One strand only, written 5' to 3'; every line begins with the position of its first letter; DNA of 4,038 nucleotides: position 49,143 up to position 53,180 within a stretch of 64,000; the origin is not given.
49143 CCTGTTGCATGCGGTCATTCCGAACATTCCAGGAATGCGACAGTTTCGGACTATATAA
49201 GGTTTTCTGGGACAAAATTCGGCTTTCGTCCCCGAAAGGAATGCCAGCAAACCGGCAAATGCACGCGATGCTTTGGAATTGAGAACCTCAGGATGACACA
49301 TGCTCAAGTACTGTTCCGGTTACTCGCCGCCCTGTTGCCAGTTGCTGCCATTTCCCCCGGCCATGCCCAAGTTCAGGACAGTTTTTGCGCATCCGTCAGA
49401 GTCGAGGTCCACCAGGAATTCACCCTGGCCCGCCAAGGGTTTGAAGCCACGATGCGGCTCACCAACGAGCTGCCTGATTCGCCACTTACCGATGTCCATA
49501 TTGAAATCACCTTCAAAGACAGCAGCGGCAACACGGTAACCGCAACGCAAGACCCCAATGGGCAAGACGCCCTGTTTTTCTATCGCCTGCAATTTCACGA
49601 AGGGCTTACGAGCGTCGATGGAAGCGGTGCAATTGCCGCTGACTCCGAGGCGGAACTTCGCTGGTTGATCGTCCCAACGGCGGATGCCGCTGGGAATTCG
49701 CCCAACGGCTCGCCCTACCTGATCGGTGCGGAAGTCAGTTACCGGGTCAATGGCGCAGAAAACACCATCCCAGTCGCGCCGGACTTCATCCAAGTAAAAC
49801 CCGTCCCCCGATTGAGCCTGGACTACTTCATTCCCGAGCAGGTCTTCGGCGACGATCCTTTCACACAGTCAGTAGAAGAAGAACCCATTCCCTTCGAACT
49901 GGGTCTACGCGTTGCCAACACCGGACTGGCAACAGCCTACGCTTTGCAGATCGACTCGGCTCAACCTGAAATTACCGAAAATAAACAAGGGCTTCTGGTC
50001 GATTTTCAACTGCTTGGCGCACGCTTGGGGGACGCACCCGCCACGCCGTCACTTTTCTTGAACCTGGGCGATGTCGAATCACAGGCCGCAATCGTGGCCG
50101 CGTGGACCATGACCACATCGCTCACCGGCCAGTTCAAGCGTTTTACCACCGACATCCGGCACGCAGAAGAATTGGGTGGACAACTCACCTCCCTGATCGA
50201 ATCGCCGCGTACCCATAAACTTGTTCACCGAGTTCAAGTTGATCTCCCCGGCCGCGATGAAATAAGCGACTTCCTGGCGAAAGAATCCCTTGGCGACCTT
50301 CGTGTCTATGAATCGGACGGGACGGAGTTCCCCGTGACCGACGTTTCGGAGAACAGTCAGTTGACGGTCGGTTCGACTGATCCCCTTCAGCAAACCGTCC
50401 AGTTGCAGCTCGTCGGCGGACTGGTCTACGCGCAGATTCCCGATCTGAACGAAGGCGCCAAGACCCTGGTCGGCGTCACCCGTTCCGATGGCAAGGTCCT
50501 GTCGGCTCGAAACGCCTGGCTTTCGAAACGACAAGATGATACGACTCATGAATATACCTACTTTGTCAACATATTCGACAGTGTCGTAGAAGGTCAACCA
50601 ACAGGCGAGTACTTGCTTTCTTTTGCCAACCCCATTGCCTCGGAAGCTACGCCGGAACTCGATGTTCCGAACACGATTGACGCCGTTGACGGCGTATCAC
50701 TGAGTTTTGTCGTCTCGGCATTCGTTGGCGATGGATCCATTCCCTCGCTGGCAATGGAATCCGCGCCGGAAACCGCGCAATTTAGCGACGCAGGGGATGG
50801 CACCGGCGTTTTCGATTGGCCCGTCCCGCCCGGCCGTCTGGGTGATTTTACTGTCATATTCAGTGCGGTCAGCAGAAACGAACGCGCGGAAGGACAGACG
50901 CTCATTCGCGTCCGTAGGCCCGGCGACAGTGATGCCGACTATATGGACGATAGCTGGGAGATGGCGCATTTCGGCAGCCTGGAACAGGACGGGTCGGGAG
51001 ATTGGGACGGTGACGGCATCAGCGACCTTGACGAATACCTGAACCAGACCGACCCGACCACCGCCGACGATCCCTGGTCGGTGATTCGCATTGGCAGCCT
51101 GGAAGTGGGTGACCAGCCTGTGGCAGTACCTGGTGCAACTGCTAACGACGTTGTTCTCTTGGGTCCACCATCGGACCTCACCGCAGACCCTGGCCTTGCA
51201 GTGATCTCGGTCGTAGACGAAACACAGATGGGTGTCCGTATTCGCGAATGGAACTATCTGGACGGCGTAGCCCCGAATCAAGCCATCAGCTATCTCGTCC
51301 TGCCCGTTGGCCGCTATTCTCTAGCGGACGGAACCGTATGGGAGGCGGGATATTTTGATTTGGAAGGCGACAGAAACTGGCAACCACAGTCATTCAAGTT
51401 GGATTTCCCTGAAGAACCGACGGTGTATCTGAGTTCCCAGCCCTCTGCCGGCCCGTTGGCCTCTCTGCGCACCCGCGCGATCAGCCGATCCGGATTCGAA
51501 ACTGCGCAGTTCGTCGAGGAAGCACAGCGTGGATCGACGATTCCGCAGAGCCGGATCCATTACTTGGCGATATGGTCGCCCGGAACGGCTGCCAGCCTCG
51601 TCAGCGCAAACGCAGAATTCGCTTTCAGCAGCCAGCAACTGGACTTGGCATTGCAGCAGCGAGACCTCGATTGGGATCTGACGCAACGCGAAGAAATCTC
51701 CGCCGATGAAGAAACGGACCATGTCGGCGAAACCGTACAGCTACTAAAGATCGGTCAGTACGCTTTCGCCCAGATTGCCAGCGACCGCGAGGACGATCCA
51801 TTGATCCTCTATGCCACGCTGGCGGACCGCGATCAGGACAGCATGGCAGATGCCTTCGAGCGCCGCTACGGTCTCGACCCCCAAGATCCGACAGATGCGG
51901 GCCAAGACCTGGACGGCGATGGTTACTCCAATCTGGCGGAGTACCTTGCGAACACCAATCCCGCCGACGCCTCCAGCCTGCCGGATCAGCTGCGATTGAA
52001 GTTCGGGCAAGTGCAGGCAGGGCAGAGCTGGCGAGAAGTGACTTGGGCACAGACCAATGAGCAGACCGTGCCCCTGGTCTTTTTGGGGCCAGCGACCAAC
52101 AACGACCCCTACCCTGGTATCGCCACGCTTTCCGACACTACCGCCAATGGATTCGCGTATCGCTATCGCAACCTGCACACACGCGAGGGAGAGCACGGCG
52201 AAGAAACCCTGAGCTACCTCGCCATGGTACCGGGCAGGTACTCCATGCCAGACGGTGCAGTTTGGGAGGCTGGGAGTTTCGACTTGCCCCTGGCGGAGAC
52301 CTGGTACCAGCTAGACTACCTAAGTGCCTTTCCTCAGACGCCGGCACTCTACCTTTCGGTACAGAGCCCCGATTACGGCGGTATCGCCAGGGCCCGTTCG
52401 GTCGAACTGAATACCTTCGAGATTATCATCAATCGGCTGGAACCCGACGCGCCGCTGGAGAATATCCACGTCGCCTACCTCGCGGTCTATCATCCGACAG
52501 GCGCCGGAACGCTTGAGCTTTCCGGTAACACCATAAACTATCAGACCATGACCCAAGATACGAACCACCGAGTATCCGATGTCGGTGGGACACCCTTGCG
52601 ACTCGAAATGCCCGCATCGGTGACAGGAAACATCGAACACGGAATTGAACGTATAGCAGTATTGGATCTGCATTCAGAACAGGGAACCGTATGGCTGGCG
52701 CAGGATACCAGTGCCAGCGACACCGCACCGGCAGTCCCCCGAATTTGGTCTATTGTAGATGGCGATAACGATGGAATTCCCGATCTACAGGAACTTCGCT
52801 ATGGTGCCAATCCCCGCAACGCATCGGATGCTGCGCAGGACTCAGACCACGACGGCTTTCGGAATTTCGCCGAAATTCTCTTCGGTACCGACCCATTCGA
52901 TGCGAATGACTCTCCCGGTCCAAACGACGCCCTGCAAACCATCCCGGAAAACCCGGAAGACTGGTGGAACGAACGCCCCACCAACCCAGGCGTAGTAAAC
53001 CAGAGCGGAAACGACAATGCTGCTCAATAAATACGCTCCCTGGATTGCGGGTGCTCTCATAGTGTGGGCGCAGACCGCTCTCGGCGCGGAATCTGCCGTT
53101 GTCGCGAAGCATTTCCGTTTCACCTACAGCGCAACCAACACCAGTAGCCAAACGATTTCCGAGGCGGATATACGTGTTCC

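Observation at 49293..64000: Four-gene operon: Ca-loop secreted protein, transglutaminase-like protease, giant beta-helix/FN3 surface protein, RHS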

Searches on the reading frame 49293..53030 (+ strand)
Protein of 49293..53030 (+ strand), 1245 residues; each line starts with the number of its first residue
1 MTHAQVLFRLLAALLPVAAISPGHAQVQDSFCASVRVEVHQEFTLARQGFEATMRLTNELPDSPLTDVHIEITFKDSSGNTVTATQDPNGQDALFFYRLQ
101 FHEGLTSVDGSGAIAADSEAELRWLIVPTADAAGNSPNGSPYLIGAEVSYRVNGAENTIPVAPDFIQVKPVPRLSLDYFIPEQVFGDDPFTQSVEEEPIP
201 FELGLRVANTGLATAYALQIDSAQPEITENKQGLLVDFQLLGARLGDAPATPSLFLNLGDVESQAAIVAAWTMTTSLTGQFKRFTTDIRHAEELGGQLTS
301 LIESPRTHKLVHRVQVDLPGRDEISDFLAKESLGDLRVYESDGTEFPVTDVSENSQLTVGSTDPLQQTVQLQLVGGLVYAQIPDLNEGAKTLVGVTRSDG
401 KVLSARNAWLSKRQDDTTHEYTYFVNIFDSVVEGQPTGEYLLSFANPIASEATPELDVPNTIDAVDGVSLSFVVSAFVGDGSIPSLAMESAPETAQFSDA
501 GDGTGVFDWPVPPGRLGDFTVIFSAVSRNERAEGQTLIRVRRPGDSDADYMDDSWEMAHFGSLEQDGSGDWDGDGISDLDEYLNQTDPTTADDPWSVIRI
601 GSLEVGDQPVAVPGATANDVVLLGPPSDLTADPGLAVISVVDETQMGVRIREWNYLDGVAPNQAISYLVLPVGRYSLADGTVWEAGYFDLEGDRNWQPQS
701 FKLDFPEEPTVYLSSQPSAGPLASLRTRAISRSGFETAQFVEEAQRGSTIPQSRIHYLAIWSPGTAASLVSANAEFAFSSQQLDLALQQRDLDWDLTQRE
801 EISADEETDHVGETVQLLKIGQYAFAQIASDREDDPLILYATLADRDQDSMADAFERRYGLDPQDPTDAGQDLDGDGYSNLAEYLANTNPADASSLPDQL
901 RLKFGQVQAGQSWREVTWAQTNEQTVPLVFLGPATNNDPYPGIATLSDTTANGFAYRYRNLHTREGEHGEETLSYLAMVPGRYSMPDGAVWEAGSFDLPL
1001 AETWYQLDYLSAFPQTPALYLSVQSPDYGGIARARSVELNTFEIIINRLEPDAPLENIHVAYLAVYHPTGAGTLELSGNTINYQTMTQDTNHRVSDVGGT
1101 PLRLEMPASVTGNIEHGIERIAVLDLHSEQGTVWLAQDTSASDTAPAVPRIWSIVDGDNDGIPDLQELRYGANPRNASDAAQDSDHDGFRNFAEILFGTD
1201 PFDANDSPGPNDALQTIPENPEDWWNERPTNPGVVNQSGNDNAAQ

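Call 5: search_protein_families(library=pfam, proteins=[window:49293-53030:+], max_evalue=0.01)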
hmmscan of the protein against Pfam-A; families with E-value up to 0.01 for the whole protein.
window:49293-53030:+ (1245 aa): 1 family
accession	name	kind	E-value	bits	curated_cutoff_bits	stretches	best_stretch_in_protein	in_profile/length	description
PF18884.5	TSP3_bac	-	3.2e-11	43.3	25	0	872-893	1-22/22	Bacterial TSP3 repeat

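Call 6: search_protein_families(library=ncbifam, proteins=[window:49293-53030:+], max_evalue=0.01)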
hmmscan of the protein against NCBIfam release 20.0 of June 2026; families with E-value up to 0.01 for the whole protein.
window:49293-53030:+ (1245 aa): 3 families
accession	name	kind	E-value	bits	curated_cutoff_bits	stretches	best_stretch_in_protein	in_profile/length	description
NF042425.1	Amuc_1099_fam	equivalog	6.3e-14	52.3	50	1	857-899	114-156/321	Amuc_1099 family pilus-like system protein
NF047639.1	throspo3_MtsD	equivalog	6.5e-13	47.7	800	2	841-891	478-528/651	cell-cell cohesion protein MtsD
NF041762.1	diheme_GEGP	equivalog_domain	0.00022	20.5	300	0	870-901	94-125/359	GEGP motif-containing diheme protein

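Call 11: find_homologous_proteins(query=window:49293-53030:+)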
Query window:49293-53030:+ (1245 aa): 261 proteins with E <= 0.001 among 8000 candidates; the best 120 are listed.
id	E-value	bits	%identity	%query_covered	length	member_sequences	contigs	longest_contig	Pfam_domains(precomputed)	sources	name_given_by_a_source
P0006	0.0e+0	2828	100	100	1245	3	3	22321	PF18884.6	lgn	-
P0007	0.0e+0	1053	61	62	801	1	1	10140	-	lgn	-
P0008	1.9e-191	657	41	66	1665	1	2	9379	PF22352.3,PF00801.27,PF13287.13,PF13290.14,PF05345.19,PF09458.17,PF04862.19,PF18884.6,PF18911.7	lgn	-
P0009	4.9e-183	629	38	71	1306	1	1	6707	PF00404.25,PF17892.8,PF05345.19,PF09458.17,PF18884.6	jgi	jgi:hypothetical protein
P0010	5.4e-178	613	40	65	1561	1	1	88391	PF22352.3,PF00801.27,PF17963.8,PF13287.13,PF13290.14,PF09458.17,PF18884.6,PF18911.7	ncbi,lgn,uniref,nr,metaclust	ncbi:PKD repeat-containing protein [Thiothrix caldifontis]|uniref:PKD repeat-containing protein n=1 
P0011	8.6e-155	536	44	47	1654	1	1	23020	PF16655.13,PF00801.27,PF13287.13,PF25788.3,PF02010.22,PF18911.7,PF16656.12,PF21027.4,PF22352.3,PF17963.8,PF00404.25,PF13290.14,PF05345.19,PF00041.28,PF18884.6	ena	-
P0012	4.7e-152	527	45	45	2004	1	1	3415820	PF21027.4,PF22352.3,PF17963.8,PF17892.8,PF05345.19,PF18911.7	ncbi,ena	-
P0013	5.7e-149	516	45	47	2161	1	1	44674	PF17963.8,PF01833.31,PF16403.12,PF25788.3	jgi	jgi:hypothetical protein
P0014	6.2e-149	516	44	47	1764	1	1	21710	PF16655.13,PF00801.27,PF13287.13,PF10342.16,PF25788.3,PF02010.22,PF18911.7,PF16656.12,PF21027.4,PF22352.3,PF17963.8,PF00404.25,PF13290.14,PF05345.19,PF18884.6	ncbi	ncbi:MAG: PKD domain-containing protein [Pseudomonadota bacterium]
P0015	6.1e-148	513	41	56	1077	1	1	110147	PF17963.8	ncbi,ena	-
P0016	9.4e-147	509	44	47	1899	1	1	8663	PF16655.13,PF22352.3,PF00801.27,PF18981.7,PF17963.8,PF16403.12,PF25788.3,PF05345.19,PF18911.7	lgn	-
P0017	3.3e-146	507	44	47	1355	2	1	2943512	PF17963.8,PF25788.3,PF24489.2,PF05345.19,PF18884.6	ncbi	ncbi:Ig-like domain-containing protein [Kangiella sp. M94]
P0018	8.8e-145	503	44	47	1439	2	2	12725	PF16655.13,PF17963.8,PF17892.8,PF25788.3,PF05345.19,PF22888.2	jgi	jgi:hypothetical protein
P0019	1.3e-144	502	44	47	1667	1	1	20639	PF21027.4,PF22352.3,PF00801.27,PF13287.13,PF13290.14,PF25788.3,PF02010.22,PF18884.6,PF18911.7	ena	-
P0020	2.4e-144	501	44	47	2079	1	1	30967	PF21027.4,PF10670.16,PF13715.13,PF11974.15,PF10342.16,PF17802.8,PF25788.3,PF13620.13,PF17210.10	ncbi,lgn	-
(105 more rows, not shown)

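Call 14: find_encoding_contigs(protein=P0017, flank=10000, max_places=2)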
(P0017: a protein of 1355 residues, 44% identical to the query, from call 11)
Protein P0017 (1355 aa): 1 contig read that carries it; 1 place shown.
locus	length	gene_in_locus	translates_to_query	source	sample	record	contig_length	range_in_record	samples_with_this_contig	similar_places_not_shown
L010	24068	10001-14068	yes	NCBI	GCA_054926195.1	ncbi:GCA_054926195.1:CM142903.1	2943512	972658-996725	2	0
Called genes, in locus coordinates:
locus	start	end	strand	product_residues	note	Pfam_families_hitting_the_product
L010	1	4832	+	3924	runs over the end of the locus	PF06099:Phenol_hyd_sub (faint), PF18884:TSP3_bac (weak), PF00041:fn3 (weak), PF16656:Pur_ac_phosph_N (faint), PF17957:Big_7 (weak), PF09136:Glucodextran_B (weak)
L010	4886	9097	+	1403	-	PF25023:TEN_YD-shell, PF05593:RHS_repeat (weak), PF25023:TEN_YD-shell, PF03527:RHS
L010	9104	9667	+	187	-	PF00023:Ank (faint), PF13606:Ank_3 (faint), PF12796:Ank_2, PF13637:Ank_4, PF13857:Ank_5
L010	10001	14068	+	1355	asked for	PF05345:He_PIG (weak), PF17963:Big_9 (weak), PF18884:TSP3_bac (faint), PF24489:Ig_J_second (faint), PF25788:Ig_Rha78A_N (faint)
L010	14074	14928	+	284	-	PF00581:Rhodanese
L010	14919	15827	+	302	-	PF01841:Transglut_core, PF04473:DUF553 (faint)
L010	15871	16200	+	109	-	PF00462:Glutaredoxin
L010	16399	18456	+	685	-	PF00990:GGDEF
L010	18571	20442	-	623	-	PF00999:Na_H_Exchanger, PF02254:TrkA_N (weak)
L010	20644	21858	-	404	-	PF11871:DUF3391, PF01966:HD, PF13487:HD_5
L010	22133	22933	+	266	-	PF00520:Ion_trans, PF08016:PKD_channel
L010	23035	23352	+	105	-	PF07023:DUF1315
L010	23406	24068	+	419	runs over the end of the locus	PF05222:AlaDh_PNT_N, PF01262:AlaDh_PNT_C (faint)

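Call 15: find_encoding_contigs(protein=P0010, flank=10000, max_places=2)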
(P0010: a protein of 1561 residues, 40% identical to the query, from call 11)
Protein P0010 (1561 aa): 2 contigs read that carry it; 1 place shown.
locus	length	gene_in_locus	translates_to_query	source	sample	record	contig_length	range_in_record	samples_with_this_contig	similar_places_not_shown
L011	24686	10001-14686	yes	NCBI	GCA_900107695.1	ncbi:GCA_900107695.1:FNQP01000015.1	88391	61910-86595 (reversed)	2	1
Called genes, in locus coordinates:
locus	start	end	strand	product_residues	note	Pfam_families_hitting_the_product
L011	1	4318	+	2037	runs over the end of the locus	PF17957:Big_7 (weak), PF19077:Big_13 (faint), PF09136:Glucodextran_B, PF25833:Fn3_SaeA_3rd (faint), PF13620:CarboxypepD_reg (weak)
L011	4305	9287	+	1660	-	PF05593:RHS_repeat (weak), PF05593:RHS_repeat, PF25023:TEN_YD-shell, PF05593:RHS_repeat, PF25023:TEN_YD-shell, PF03527:RHS, PF07591:PT-HINT, PF00545:Ribonuclease, +1 more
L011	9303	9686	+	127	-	PF01337:Barstar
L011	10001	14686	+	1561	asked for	PF13287:Fn3_assoc, PF13290:CHB_HEX_C_1, PF00801:PKD, PF18911:PKD_4, PF22352:K319L-like_PKD, PF18911:PKD_4, PF00801:PKD, PF00801:PKD, +5 more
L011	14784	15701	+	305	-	PF01841:Transglut_core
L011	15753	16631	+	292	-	-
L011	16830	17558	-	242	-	PF01292:Ni_hydr_CYTB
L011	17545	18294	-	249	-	PF12797:Fer4_2 (faint), PF12837:Fer4_6 (faint), PF13237:Fer4_10 (faint), PF12838:Fer4_7, PF13187:Fer4_9 (weak), PF13247:Fer4_11, PF00037:Fer4 (weak)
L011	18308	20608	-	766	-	PF04879:Molybdop_Fe4S4, PF00384:Molybdopterin, PF01568:Molydop_binding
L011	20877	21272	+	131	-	PF21651:DUF6858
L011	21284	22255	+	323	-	PF03595:SLAC1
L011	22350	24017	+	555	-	PF00749:tRNA-synt_1c, PF03950:tRNA-synt_1c_C, PF20974:tRNA-synt_1c_C2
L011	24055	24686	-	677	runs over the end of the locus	PF00009:GTP_EFTU, PF01926:MMR_HSR1, PF02492:cobW (faint), PF22042:EF-G_D2, PF03144:GTP_EFTU_D2, PF14492:EFG_III, PF03764:EFG_IV, PF00679:EFG_C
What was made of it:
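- On RHS/YD polymorphic toxin: Syntenic loci show Barstar after a barnase-type end (call 15) and an ankyrin gene (call 14).
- Kangiella has an ankyrin gene downstream (calls 14, 15).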

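Call 25: search_protein_families(library=pfam, proteins=[L010:14074-14928:+, L011:15753-16631:+, L010:14919-15827:+, L011:14784-15701:+], max_evalue=0.01)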
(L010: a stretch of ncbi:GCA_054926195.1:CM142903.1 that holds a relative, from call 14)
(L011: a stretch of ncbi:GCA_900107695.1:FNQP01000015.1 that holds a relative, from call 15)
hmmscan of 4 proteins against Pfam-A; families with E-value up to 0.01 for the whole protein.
L010:14074-14928:+ (284 aa): 1 family
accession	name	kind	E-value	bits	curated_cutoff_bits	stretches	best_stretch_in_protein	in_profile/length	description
PF00581.25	Rhodanese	-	3e-10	40.9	22.2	1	66-148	9-101/102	Rhodanese-like domain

L011:15753-16631:+ (292 aa): 0 families

L010:14919-15827:+ (302 aa): 2 families
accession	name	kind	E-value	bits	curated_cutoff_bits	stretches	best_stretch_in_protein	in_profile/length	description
PF01841.26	Transglut_core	-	6.9e-27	94.3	23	1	159-260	3-108/108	Transglutaminase-like superfamily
PF04473.18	DUF553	-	9.2e-06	25.6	20.5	1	158-273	5-124/140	Transglutaminase-like domain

L011:14784-15701:+ (305 aa): 2 families
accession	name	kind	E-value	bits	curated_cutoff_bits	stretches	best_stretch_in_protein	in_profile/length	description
PF01841.26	Transglut_core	-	8.8e-19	68.2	23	1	164-261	7-108/108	Transglutaminase-like superfamily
PF09624.15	DUF2393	-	0.0084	16.5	26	0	12-95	22-110/146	Protein of unknown function (DUF2393)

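Call 35: search_solved_structures(query=L010:4886-9097:+, max_evalue=0.001)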
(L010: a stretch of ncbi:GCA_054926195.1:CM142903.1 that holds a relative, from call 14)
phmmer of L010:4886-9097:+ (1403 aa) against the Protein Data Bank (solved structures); distinct sequences matched with E-value up to 0.001: 25.
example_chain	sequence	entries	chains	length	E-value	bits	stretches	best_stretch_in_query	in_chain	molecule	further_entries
8h8a_A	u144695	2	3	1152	4.1e-53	183.4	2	1034-1239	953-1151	Putative Rhs-family protein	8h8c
8h8b_A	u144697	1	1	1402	6.3e-52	179.5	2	1034-1240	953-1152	Putative Rhs-family protein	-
8uy4_A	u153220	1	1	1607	1e-47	165.6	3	1136-1242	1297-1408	Tse15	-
7q97_A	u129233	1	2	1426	5.5e-47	163.1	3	920-1240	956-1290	Rhs family protein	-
8uxt_A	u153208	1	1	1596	4.3e-46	160.1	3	660-1109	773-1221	Tse15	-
8qja_A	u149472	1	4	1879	1.4e-42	148.5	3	926-1240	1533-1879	Putative type VI secretion system YD repeat-containing Rhs element Vgr protein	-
8qjb_A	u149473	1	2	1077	8.3e-36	126.1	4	1027-1240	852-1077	T6SS-associated Rhs core domain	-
8qjd_A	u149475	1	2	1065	9.5e-36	125.9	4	1027-1240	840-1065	Salmonella bongori Rhs core domain (residues 360-1420)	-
8qjc_A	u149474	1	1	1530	1.4e-35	125.3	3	1028-1241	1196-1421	T6SS-associated Rhs core and toxin domain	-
8cp6_B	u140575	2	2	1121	1.4e-34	122.1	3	1137-1240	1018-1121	Toxin protein Tse5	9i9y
9pt5_A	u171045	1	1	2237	4.5e-32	113.7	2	662-1241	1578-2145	Teneurin-like protein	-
9ifo_A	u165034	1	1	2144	3.1e-31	110.9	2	662-1240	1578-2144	Teneurin-Like Protein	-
7pq5_L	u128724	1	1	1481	9.9e-27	96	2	952-1242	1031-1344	Tre23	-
6h6e_F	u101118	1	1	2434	2.8e-08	34.9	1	1177-1246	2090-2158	TcdB2,TccC3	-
6suf_F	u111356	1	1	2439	2.8e-08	34.9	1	1177-1246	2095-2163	TcdB2,TccC3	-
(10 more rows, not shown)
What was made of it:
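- TcB/TcC chains are weak hits through the RHS core (call 35).
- Tried and rejected: Rejected (calls 5, 35).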

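Call 87: search_protein_families(library=pfam, proteins=[L010:4886-9097:+], max_evalue=0.01)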
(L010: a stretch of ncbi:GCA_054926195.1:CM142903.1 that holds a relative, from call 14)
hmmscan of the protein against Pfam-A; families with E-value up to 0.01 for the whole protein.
L010:4886-9097:+ (1403 aa): 2 families
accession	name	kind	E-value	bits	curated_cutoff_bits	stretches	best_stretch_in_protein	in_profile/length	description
PF05593.20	RHS_repeat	-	3.6e-60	199.7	22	6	732-764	1-33/38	RHS Repeat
PF03527.20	RHS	-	8e-09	35.7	27.9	1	1138-1171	2-35/38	RHS protein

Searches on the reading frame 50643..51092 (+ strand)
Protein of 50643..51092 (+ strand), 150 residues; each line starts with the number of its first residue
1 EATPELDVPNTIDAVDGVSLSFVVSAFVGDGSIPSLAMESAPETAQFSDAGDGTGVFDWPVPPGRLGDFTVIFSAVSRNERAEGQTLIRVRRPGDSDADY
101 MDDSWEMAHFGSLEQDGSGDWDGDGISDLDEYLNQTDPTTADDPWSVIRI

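Call 58: search_protein_families(library=pfam, proteins=[window:50643-51092:+], max_evalue=1)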
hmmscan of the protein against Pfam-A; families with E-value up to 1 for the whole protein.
window:50643-51092:+ (150 aa): 1 family
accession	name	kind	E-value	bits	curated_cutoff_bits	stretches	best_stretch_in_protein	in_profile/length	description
PF18884.5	TSP3_bac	-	0.00029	21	25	1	121-140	2-21/22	Bacterial TSP3 repeat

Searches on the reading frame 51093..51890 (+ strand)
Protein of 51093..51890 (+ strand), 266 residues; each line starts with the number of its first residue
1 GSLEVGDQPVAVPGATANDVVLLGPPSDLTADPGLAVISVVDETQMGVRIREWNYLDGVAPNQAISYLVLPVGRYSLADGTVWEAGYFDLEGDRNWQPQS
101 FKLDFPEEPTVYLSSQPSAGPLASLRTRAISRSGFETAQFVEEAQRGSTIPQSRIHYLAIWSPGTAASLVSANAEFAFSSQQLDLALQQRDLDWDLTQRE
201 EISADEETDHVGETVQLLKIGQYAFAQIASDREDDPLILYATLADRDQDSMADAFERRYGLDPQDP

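Call 58: search_protein_families(library=pfam, proteins=[window:51093-51890:+], max_evalue=1)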
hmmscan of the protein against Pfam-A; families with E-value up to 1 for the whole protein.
window:51093-51890:+ (266 aa): 1 family
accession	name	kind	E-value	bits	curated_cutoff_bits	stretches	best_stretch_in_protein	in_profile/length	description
PF23421.1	DUF7109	-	0.023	15.2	27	1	165-259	14-105/151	Family of unknown function (DUF7109)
